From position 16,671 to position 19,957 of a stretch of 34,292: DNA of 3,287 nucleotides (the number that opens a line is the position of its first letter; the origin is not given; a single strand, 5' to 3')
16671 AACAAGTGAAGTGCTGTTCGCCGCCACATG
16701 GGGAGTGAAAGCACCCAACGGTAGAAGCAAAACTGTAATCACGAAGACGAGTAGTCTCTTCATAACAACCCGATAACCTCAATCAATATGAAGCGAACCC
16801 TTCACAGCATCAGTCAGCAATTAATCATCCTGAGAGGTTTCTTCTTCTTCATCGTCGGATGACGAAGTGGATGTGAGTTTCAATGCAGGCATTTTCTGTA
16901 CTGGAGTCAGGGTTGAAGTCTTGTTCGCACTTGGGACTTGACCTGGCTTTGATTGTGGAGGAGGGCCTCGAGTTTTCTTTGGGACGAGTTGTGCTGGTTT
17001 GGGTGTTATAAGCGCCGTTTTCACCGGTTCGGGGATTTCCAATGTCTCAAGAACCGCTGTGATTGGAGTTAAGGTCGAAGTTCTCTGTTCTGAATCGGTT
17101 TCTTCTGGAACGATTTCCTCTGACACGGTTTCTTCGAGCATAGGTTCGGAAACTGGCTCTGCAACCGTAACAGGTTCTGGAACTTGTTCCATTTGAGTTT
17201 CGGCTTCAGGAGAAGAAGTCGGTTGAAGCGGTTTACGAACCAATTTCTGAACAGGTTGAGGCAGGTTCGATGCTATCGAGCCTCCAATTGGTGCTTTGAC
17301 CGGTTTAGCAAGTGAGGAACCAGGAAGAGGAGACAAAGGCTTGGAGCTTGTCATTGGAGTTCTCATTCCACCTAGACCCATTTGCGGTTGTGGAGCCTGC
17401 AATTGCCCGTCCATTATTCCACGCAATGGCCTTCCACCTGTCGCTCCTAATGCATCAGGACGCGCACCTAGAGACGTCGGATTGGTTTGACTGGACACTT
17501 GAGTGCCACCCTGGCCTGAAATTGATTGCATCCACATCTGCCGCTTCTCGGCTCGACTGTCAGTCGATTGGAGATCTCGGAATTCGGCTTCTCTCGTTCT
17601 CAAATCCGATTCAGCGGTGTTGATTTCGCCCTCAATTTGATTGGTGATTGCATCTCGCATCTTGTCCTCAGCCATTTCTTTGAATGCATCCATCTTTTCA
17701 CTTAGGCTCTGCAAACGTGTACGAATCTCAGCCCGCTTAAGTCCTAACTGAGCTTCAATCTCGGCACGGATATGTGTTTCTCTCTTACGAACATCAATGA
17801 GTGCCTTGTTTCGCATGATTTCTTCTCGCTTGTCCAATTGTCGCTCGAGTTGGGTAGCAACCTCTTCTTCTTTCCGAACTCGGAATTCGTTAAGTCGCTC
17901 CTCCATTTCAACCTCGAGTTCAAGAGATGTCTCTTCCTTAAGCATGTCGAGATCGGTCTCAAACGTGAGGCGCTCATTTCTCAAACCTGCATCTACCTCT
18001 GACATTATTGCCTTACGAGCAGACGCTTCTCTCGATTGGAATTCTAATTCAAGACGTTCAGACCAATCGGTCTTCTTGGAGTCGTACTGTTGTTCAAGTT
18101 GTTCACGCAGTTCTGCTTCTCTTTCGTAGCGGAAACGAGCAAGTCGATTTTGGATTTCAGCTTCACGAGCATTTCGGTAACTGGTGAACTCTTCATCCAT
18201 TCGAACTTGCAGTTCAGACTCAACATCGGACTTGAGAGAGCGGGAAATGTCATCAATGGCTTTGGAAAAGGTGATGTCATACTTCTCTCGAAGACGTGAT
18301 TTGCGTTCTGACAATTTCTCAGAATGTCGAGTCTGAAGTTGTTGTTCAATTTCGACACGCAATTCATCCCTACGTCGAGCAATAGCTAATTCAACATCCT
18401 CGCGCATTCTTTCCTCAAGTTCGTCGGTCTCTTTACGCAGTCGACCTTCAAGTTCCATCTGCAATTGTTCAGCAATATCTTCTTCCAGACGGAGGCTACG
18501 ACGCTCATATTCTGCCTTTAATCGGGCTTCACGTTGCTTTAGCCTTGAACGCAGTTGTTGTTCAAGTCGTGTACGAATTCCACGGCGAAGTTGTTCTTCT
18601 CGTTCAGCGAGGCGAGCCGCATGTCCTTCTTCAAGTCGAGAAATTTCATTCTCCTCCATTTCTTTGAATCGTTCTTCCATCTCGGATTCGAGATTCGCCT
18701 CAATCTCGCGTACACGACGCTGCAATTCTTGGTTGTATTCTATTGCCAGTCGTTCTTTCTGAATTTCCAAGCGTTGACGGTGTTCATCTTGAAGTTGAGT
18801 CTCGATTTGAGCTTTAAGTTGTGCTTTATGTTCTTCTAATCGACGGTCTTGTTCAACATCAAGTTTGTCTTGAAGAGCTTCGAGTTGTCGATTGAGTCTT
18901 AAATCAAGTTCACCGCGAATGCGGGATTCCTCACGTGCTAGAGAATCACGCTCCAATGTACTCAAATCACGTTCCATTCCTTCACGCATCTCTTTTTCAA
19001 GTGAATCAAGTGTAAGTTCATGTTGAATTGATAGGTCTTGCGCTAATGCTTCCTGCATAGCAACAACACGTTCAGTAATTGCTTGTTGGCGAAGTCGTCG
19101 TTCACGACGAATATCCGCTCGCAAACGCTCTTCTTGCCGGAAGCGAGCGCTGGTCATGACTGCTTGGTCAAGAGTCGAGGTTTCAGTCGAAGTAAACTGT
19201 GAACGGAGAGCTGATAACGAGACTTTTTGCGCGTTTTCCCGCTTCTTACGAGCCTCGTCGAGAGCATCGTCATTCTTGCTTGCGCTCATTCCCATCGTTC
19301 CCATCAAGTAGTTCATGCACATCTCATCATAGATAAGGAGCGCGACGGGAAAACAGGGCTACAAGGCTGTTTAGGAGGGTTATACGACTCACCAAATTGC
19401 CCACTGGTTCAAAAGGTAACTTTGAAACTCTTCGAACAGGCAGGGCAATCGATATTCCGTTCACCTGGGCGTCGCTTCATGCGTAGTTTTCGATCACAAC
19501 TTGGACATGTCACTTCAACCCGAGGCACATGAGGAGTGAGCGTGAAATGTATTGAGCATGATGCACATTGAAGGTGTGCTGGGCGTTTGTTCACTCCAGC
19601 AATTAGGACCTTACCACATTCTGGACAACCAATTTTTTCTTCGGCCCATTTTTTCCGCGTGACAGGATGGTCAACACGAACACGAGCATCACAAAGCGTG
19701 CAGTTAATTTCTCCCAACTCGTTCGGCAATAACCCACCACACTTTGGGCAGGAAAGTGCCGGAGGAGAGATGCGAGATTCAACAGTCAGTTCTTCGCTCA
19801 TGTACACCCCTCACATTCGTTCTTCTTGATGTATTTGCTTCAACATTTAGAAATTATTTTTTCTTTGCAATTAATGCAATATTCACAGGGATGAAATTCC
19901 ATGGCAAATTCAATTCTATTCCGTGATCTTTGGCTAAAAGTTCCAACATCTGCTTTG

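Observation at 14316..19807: Candidate undescribed three-gene module: zinc-ribbon adaptor, giant coiled-coil rod and membrane-spanning Ca-repeat surface protein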

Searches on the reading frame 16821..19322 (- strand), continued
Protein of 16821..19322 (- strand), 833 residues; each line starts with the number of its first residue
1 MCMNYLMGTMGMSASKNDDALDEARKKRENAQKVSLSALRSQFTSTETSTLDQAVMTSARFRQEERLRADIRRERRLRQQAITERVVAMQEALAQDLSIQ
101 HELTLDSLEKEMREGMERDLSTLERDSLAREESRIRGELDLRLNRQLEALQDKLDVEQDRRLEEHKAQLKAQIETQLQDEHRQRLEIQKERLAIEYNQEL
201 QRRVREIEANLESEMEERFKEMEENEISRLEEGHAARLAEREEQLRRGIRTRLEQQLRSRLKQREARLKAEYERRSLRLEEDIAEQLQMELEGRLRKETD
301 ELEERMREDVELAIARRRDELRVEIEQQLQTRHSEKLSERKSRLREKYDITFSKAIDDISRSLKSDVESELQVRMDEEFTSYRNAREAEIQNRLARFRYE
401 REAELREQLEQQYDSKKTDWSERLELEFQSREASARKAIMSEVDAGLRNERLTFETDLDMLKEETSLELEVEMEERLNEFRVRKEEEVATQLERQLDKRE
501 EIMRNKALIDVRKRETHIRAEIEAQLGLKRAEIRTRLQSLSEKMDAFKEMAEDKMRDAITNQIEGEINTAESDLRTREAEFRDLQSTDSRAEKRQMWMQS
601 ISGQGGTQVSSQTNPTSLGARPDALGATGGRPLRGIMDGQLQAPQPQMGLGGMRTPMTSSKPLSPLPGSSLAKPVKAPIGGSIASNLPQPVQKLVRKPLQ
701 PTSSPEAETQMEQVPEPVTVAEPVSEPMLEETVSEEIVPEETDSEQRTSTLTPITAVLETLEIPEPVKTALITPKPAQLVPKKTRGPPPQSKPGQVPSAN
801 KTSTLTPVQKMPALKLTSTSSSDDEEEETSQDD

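Call 36: search_protein_families(library=pfam, proteins=[L009:1274-4042:+, L009:4261-5118:+, L009:5115-6032:+, L009:6148-6900:+, L009:6980-7891:+, L016:13185-14162:-, L016:14854-16077:+, L016:16929-18425:-, L001:8996-9892:+], max_evalue=0.0001)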
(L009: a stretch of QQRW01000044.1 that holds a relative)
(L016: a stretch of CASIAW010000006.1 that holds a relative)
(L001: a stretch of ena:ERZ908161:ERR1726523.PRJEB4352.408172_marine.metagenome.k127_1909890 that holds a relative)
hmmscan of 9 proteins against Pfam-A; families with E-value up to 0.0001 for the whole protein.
L009:1274-4042:+ (922 aa): 3 families
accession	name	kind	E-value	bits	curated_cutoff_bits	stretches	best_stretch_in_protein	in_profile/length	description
PF01297.22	ZnuA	-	3.9e-51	174.5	29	2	725-918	97-262/263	Zinc-uptake complex component A periplasmic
PF13499.12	EF-hand_7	-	7.1e-06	26.7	30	0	417-436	43-62/67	EF-hand domain pair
PF00036.39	EF-hand_1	-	7.7e-05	22.4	25.4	0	418-436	4-22/29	EF hand domain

L009:4261-5118:+ (285 aa): 3 families
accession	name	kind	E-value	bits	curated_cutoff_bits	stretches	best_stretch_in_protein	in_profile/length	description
PF00005.33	ABC_tran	-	1.3e-30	107.2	25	1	37-185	1-136/137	ABC transporter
PF13304.12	AAA_21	-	7.6e-07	29.9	27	0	50-73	2-25/304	AAA domain, putative AbiEii toxin, Type IV TA system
PF02463.25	SMC_N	-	2.9e-05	24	40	1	41-222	19-203/220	RecF/RecN/SMC N terminal domain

L009:5115-6032:+ (305 aa): 1 family
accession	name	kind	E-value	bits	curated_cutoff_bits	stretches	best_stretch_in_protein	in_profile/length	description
PF00950.22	ABC-3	-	3.2e-59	201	20.1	1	34-291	2-257/258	ABC 3 transport family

L009:6148-6900:+ (250 aa): 0 families

L009:6980-7891:+ (303 aa): 3 families
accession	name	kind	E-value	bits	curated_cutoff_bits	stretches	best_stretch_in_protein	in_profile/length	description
PF00106.31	adh_short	-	5.6e-30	104.7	26.6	1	19-224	1-191/195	short chain dehydrogenase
PF13561.12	adh_short_C2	-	1.5e-18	67.7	27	1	27-161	5-137/236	Enoyl-(Acyl carrier protein) reductase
PF08659.16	KR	-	1e-07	32.5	22.6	1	22-110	4-94/180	KR domain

L016:13185-14162:- (325 aa): 0 families

L016:14854-16077:+ (407 aa): 1 family
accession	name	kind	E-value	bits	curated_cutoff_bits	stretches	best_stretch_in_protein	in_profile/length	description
PF05901.16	Excalibur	-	3.4e-05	24.6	22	0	87-105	1-19/36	Excalibur calcium-binding domain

L016:16929-18425:- (498 aa): 1 family
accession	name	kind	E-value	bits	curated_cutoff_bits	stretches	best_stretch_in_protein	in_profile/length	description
PF06739.17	SBBP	-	6.3e-06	26.5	20.5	0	169-182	16-29/38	Beta-propeller repeat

L001:8996-9892:+ (298 aa): 1 family
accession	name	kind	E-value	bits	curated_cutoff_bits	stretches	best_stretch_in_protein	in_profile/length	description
PF01066.26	CDP-OH_P_transf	-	4e-15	56.9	22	1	10-170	3-137/152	CDP-alcohol phosphatidyltransferase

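Call 69: search_protein_representatives(alignment_id=A1)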
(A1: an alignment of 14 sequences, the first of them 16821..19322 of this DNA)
Query: 14 sequences, 867 profile positions. Proteins with E-value up to 0.001 (for the whole library): 181; up to 1e-10: 112; up to 1e-30: 44. The best 150 are listed.
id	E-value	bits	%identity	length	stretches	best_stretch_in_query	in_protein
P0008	0.0e+00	1200.5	-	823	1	2-826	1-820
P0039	0.0e+00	1043.7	-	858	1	4-837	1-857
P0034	1.1e-235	801.9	-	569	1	263-865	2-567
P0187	3.4e-227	773.7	-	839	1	3-826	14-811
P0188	1.7e-183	629.2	-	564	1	232-773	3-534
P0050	7.5e-180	617.1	-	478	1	367-863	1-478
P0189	1.2e-159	550.3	-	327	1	298-611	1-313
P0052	3.9e-158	545.2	-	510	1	298-760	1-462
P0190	2.1e-147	509.7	-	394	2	432-730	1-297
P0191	9.0e-138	477.9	-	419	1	432-866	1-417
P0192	6.8e-111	388.9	-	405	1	435-661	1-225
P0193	5.3e-106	372.8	-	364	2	391-564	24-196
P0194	2.7e-92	327.4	-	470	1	397-734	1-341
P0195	4.3e-88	313.5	-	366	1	518-866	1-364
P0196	1.6e-86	308.3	-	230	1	280-486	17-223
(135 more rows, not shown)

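Call 72: find_encoding_contigs(protein=P0040, flank=10000, max_places=2)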
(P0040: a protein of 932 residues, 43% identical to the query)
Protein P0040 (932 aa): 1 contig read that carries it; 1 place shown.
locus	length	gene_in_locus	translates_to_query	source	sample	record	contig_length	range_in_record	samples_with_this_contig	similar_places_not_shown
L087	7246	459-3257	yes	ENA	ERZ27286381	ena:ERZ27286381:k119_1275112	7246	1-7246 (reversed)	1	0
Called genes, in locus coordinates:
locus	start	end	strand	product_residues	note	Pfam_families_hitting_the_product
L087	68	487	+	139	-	-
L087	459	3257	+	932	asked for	-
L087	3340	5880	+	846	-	PF02037:SAP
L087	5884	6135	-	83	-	-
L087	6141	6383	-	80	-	-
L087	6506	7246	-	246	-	?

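Call 73: find_encoding_contigs(protein=P0187, flank=10000, max_places=2)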
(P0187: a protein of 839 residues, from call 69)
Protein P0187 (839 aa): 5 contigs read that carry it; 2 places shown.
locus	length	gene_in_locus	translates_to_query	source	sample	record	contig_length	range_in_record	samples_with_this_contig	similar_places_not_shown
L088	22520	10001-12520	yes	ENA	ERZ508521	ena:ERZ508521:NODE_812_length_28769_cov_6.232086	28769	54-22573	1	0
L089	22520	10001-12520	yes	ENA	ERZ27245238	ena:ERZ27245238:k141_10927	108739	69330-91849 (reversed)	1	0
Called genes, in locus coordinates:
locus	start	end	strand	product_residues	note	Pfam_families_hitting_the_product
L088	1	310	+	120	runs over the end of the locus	?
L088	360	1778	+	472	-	PF00171:Aldedh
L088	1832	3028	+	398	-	PF00801:PKD, PF18911:PKD_4, PF22352:K319L-like_PKD (weak)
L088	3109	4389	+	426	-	PF00009:GTP_EFTU, PF03144:GTP_EFTU_D2, PF03143:GTP_EFTU_D3, PF22594:GTP-eEF1A_C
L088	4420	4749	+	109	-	PF00338:Ribosomal_S10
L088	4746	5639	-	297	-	-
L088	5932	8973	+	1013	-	PF00403:HMA (weak), PF00122:E1-E2_ATPase, PF00702:Hydrolase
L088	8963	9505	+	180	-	PF01022:HTH_5 (weak), PF12840:HTH_20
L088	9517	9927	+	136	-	-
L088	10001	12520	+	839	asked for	-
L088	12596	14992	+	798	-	-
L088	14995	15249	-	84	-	-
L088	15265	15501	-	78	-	-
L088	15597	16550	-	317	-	PF01656:CbiA, PF02374:ArsA_ATPase (weak), PF09140:MipZ (faint), PF10609:ParA (faint), PF13614:AAA_31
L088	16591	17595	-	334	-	PF00493:MCM, PF20030:bpMoxR, PF01078:Mg_chelatase (faint), PF00004:AAA (faint), PF07726:AAA_3, PF07728:AAA_5, PF17863:AAA_lid_2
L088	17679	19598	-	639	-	PF00009:GTP_EFTU, PF01926:MMR_HSR1 (faint), PF03144:GTP_EFTU_D2 (faint), PF11987:IF-2, PF14578:GTP_EFTU_D4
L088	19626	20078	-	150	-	PF00334:NDK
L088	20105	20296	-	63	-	PF01246:Ribosomal_L24e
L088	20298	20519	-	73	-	PF01200:Ribosomal_S28e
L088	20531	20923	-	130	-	PF01248:Ribosomal_L7Ae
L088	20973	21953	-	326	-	PF13793:Pribosyltran_N (weak), PF00156:Pribosyltran, PF14572:Pribosyl_synth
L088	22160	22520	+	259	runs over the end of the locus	-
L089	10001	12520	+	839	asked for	-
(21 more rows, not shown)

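Call 74: search_protein_families(library=pfam, proteins=[L087:3340-5880:+, L088:12596-14992:+, L087:68-487:+], max_evalue=0.01)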
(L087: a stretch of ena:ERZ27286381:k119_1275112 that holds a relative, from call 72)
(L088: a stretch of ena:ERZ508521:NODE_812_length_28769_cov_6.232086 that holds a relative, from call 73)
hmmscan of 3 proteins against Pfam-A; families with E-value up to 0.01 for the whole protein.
L087:3340-5880:+ (846 aa): 2 families
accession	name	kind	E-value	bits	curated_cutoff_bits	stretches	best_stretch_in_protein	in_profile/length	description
PF02037.33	SAP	-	1.5e-13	50.5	23.9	1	751-783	1-33/37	SAP domain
PF24796.1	WDR55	-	0.00034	20.2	200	1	180-272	155-247/296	WDR55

L088:12596-14992:+ (798 aa): 1 family
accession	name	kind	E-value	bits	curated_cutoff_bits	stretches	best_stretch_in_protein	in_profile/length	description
PF25171.1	Beta-prop_WDR36-Utp21_1st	-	0.0096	15.8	80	0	72-214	128-257/266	WDR36/Utp21 first beta-propeller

L087:68-487:+ (139 aa): 8 families
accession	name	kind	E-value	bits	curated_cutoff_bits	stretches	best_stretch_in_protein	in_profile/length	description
PF07191.17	Zn_ribbon_6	-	2.8e-05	24.5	25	1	67-133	2-57/67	Double zinc ribbon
PF13717.11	Zn_ribbon_4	-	4.7e-05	23.7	30.3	0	106-136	3-36/36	zinc-ribbon domain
PF12773.13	DZR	-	8.6e-05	23.1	27.3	0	27-74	1-33/45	Double zinc ribbon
PF23454.1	Zn_ribbon_Brz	-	0.00073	20.5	27.9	0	122-138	2-18/58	Transcriptional regulator Brz zinc beta ribbon domain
PF24042.1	DUF7351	-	0.0052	17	31.2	0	107-135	3-31/177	Domain of unknown function (DUF7351)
PF24441.1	DUF7560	-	0.0052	16.9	27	0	128-138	8-18/44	Family of unknown function (DUF7560)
PF24110.1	DUF7385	-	0.0056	16.8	28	0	125-136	26-37/72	Family of unknown function (DUF7385)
PF13248.11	Zn_ribbon_3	-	0.0061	16.4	27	0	25-49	3-25/26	zinc-ribbon domain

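Call 79: search_protein_families(library=ncbifam, proteins=[L087:3340-5880:+], max_evalue=0.00001)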
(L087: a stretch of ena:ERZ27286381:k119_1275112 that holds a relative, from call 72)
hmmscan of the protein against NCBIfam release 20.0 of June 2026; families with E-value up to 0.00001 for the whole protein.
L087:3340-5880:+ (846 aa): 0 families

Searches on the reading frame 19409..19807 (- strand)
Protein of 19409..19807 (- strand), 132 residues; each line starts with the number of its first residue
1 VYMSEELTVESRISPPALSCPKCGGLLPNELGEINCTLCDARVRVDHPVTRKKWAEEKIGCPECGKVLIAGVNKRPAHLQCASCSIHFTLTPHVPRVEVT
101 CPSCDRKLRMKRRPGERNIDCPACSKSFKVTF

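Call 3: search_protein_families(library=pfam, proteins=[window:19409-19807:-], max_evalue=0.1)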
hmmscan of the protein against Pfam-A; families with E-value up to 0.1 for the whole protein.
window:19409-19807:- (132 aa): 26 families (the best 25 are shown)
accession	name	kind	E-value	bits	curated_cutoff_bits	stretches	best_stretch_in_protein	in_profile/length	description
PF07191.17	Zn_ribbon_6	-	6.8e-08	32.8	25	3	19-68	2-39/67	Double zinc ribbon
PF12773.13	DZR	-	1.7e-05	25.3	27.3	0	20-70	1-36/45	Double zinc ribbon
PF24042.1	DUF7351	-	3.8e-05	24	31.2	1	100-128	3-31/177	Domain of unknown function (DUF7351)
PF09723.15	Zn_ribbon_8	-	0.0002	21.7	34.4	0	36-66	8-34/41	Zinc ribbon domain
PF13465.12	zf-H2C2_2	-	0.00028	21.5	40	0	115-129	11-25/26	Zinc-finger double domain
PF23548.1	Zn_ribbon_FGT1_2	-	0.0004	20.3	27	0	18-47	3-34/35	FORGETTER1 second zinc ribbon domain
PF24441.1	DUF7560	-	0.00041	20.5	27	0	34-66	6-35/44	Family of unknown function (DUF7560)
PF06044.18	DpnI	-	0.00073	19.7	26.7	1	52-90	25-65/183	Dam-replacing family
PF01155.25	HypA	-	0.0013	19.2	28.9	1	72-107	64-95/112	Hydrogenase/urease nickel incorporation, metallochaperone, hypA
PF22191.2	IBR_1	-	0.0022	18.3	27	1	99-128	4-31/47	IBR domain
PF01396.24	Zn_ribbon_Top1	-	0.0034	17.6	32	0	99-112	2-15/39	Topoisomerase DNA binding C4 zinc finger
PF05129.18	Zn_ribbon_Elf1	-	0.0035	17.8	29.8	0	99-131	23-59/79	Transcription elongation factor Elf1 like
PF02150.21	Zn_ribbon_RPB9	-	0.0037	17.6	25.2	1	61-87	4-30/36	RNA polymerases M/15 Kd subunit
PF24460.1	DUF7575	-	0.0052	16.5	28.5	0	57-66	2-11/28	Domain of unknown function (DUF7575)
PF23550.1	zf_Tbcl_Rhp7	-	0.0069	16.3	27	0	80-108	6-37/39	DNA repair protein rhp7 treble clef domain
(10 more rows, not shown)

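Call 6: search_protein_families(library=ncbifam, proteins=[window:19409-19807:-], max_evalue=0.1)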
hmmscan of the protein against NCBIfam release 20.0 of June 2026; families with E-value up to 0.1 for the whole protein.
window:19409-19807:- (132 aa): 12 families
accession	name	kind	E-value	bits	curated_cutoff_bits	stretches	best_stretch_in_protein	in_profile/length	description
NF041197.2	CxxC_Se_CxxC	equivalog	2e-06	27.8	40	2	61-95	1-35/53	dual CXXC motif small (seleno)protein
NF041259.1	mono_DmmA_fam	domain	0.0001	22.5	60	0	55-96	48-88/101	dimethylamine monooxygenase subunit DmmA family protein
TIGR02605.1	CxxC_CxxC_SSSS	subfamily_domain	0.0016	18.5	31.3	0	100-128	7-37/52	FmdB family zinc ribbon protein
NF038384.1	zinc_YnfU_fam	subfamily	0.0021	17.6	36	0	96-130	14-50/52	YnfU family zinc-binding protein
NF011481.0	PRK14890.1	equivalog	0.0055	16.7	61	0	77-124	8-56/61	putative Zn-ribbon RNA-binding protein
NF011482.0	PRK14892.1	equivalog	0.0083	16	109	1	58-90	21-54/101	putative transcription elongation factor Elf1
NF040506.1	PG0870_Nterm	domain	0.015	15.4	50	0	88-108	1-21/56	PG0870-related protein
TIGR04104.1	cxxc_20_cxxc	subfamily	0.018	15.4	45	0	100-131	2-38/93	TIGR04104 family putative zinc finger protein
NF058604.1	RtpA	equivalog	0.052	13.7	65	1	97-125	8-30/50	anti-TRAP protein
NF041070.1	carrier_LysW_Arch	domain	0.056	13.5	75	0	99-130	3-35/57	alpha-aminoadipate/glutamate carrier protein LysW/ArgW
NF047723.1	TransFacS4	equivalog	0.06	13.8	120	0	61-86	63-88/90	transcription factor S4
NF045645.1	DVU_1557_fam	equivalog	0.074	13.2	60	0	34-70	3-42/60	DVU_1557 family redox protein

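Call 68: search_solved_structures(query=A5, max_evalue=1)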
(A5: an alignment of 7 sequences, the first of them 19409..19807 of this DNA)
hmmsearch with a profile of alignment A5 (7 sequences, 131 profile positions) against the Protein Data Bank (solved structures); distinct sequences matched with E-value up to 1: 15.
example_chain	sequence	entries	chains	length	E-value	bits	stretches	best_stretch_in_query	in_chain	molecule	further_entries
5nus_B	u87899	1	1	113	0.0023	21.1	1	54-118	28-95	p44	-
2cor_A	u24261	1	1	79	0.036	17.3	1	28-87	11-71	PINCH protein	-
5obz_B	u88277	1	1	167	0.037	17.3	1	76-118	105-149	Putative transcription factor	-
7a6h_I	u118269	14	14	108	0.077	16.2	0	59-94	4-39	DNA-directed RNA polymerase III subunit RPC10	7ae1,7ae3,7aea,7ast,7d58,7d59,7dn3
7fji_I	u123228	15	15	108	0.096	15.9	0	59-94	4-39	DNA-directed RNA polymerase III subunit RPC10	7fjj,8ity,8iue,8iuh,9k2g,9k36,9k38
4qiw_P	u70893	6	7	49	0.097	15.9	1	76-114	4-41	DNA-directed RNA polymerase subunit P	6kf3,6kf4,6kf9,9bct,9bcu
2ecv_A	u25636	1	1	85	0.12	15.6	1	55-108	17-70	Tripartite motif-containing protein 5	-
4esj_A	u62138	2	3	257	0.16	15.2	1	50-95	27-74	Type-2 restriction enzyme DpnI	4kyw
8rev_D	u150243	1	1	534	0.32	14.2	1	76-118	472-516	General transcription and DNA repair factor IIH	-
7oqy_Y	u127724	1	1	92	0.33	14.2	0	19-86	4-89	DNA-directed RNA polymerase, subunit M (RpoM-2)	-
8h9h_G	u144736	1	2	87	0.39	14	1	59-129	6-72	Zinc finger and BTB domain-containing protein 7A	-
2jne_A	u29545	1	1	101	0.43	13.8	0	15-42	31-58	Hypothetical protein yfgJ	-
9cah_A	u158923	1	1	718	0.46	13.7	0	60-123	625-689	DNA topoisomerase 3-beta-1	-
1cxx_A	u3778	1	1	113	0.54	13.5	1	29-85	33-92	CYSTEINE AND GLYCINE-RICH PROTEIN CRP2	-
2b0o_E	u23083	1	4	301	0.9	12.8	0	63-109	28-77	UPLC1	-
